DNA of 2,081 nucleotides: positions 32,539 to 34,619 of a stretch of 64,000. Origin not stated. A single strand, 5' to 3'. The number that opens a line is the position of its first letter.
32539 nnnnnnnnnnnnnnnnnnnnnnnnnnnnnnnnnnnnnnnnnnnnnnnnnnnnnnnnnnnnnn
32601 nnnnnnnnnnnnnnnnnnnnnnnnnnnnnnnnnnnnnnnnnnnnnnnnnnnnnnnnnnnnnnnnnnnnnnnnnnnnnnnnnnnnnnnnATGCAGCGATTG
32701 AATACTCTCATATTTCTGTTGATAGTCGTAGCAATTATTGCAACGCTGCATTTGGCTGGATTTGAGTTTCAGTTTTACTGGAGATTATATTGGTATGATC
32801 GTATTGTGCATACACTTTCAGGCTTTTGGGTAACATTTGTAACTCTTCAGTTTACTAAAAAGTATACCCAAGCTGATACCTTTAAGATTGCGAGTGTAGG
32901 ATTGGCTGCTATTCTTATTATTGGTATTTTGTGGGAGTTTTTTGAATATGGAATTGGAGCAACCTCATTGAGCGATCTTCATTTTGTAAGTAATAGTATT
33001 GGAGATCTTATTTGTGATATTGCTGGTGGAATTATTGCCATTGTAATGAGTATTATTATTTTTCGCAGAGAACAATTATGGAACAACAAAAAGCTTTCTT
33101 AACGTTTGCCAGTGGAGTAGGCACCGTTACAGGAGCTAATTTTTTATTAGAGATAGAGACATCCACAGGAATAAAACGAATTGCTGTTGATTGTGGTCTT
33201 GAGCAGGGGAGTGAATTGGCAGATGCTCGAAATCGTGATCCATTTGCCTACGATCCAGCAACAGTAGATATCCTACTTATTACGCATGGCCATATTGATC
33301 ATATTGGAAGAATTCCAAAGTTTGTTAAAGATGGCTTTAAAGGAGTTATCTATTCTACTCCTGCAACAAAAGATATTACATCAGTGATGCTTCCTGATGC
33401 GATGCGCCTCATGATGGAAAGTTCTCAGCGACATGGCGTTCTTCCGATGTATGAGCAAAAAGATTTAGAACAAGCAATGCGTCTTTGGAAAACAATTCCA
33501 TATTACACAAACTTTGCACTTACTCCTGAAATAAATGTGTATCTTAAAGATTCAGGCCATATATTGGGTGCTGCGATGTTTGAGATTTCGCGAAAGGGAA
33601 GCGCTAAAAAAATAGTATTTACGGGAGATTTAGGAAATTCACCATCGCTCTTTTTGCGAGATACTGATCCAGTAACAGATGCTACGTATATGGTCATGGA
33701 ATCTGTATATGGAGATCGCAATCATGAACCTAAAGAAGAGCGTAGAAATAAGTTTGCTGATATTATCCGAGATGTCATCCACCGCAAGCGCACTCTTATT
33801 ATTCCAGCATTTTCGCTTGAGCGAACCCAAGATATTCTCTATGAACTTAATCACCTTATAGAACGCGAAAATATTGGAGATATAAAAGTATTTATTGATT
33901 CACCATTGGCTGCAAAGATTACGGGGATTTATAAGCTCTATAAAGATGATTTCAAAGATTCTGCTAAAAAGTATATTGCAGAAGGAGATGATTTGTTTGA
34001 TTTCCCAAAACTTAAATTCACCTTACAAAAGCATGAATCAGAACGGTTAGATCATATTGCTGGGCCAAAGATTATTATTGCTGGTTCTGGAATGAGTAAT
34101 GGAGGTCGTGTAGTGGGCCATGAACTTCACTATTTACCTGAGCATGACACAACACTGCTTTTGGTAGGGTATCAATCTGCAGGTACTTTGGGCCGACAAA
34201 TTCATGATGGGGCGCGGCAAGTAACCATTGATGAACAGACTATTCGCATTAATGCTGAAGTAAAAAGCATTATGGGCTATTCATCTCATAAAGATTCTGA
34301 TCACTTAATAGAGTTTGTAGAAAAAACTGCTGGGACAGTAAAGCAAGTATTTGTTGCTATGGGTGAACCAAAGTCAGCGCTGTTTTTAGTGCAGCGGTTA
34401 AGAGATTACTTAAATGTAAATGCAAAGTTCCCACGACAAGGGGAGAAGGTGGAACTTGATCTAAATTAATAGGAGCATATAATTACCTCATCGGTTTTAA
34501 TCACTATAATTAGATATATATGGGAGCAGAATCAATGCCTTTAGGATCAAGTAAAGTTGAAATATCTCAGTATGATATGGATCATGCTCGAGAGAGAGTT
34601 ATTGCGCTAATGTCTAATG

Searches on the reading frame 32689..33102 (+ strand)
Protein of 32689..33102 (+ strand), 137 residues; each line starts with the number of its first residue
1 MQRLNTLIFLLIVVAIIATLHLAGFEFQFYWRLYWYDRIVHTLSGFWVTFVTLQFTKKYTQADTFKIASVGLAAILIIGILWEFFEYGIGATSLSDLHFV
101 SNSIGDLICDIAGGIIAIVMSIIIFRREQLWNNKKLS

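Call 11: search_protein_families(library=pfam, proteins=[window:32689-33102:+], max_evalue=0.01)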
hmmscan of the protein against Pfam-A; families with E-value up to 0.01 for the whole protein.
window:32689-33102:+ (137 aa): 2 families
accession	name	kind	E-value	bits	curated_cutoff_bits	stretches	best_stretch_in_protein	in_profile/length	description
PF09997.14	DUF2238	-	5.8e-05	23.4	26.4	1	30-93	53-115/140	Predicted membrane protein (DUF2238)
PF07695.17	7TMR-DISM_7TM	-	0.0025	18.2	29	1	9-128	34-148/205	7TM diverse intracellular signalling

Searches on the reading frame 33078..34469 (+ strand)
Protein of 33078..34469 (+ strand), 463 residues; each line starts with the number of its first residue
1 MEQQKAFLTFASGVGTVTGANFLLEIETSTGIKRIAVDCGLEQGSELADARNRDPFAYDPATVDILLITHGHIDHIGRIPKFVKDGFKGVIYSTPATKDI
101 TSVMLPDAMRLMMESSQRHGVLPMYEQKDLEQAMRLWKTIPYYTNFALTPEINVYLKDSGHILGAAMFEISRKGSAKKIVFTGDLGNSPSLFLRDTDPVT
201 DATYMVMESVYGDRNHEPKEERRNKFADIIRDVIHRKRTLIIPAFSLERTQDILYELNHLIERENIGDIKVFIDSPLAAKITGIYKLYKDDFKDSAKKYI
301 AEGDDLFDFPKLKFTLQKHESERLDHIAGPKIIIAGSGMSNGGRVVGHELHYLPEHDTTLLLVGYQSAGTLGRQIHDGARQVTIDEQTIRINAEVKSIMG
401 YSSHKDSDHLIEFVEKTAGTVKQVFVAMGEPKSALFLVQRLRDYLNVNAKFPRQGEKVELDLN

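Call 11: search_protein_families(library=pfam, proteins=[window:33078-34469:+], max_evalue=0.01)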
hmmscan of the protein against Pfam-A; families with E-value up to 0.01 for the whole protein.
window:33078-34469:+ (463 aa): 5 families
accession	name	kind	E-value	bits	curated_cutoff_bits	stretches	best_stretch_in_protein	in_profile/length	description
PF10996.14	Beta-Casp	-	1.5e-31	109.9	27.7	1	250-375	1-120/120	Beta-Casp domain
PF00753.33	Lactamase_B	-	1.2e-08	35.6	22.7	1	38-94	21-75/196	Metallo-beta-lactamase superfamily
PF16661.11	Lactamase_B_6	-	1.3e-08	34.9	27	1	34-187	8-164/193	Metallo-beta-lactamase superfamily domain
PF12706.13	Lactamase_B_2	-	4.6e-06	26.8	27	1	34-104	2-73/200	Beta-lactamase superfamily domain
PF07521.17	RMMBL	-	2.9e-05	24.4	21.6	1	389-448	2-59/63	Zn-dependent metallo-hydrolase RNA specificity domain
